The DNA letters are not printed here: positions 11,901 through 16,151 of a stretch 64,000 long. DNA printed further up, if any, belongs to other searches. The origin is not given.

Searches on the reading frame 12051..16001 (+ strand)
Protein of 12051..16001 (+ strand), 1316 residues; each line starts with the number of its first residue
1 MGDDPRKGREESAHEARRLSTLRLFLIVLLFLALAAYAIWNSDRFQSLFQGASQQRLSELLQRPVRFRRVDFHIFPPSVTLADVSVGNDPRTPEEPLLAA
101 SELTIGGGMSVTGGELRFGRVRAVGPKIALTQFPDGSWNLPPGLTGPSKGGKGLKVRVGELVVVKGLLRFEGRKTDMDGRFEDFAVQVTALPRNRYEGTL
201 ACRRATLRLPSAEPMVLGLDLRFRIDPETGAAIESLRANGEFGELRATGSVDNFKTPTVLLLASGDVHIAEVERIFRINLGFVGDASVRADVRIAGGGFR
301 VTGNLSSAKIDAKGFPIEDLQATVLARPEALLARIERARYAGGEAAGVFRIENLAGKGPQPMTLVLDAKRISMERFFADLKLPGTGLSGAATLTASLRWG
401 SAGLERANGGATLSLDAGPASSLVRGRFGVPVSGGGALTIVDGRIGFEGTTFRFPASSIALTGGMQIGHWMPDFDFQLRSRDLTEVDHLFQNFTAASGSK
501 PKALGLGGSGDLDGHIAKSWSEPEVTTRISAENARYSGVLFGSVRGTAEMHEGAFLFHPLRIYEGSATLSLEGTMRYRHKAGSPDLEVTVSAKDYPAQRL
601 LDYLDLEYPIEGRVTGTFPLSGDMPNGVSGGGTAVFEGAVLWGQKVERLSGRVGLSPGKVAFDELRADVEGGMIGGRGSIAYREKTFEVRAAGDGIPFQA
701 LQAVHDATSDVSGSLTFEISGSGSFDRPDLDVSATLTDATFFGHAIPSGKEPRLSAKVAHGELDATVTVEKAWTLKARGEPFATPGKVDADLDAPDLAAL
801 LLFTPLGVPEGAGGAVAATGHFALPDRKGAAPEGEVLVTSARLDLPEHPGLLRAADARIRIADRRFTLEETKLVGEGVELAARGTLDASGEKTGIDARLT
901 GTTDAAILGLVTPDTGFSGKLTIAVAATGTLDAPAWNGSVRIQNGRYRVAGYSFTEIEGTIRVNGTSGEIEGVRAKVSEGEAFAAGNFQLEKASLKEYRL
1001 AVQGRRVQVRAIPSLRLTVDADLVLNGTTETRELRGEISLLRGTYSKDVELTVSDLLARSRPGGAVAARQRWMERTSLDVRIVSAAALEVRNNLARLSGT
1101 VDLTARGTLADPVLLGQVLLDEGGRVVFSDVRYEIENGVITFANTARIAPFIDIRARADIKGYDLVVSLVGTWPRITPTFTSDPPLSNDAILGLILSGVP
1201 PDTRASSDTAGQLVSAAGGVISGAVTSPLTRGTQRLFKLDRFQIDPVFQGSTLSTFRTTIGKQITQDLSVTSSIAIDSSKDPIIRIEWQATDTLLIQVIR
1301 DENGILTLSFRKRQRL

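Call 11: search_protein_families(library=pfam, proteins=[window:12051-16001:+])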
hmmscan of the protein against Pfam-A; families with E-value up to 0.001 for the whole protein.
window:12051-16001:+ (1316 aa): 4 families
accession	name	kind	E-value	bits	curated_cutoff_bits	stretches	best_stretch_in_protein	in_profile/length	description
PF04357.19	TamB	-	5.2e-36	125.1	22.4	1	974-1313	4-380/381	TamB, inner membrane protein subunit of TAM complex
PF05359.17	DUF748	-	1.2e-07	30.6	50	1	21-191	14-187/1037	Domain of Unknown Function (DUF748)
PF05170.20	AsmA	-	6.4e-06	25.7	29.8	0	16-99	4-85/607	AsmA family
PF11739.14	YdbH-like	-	8.9e-06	25.2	26.3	0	302-389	681-767/893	Intermembrane phospholipid transport protein YdbH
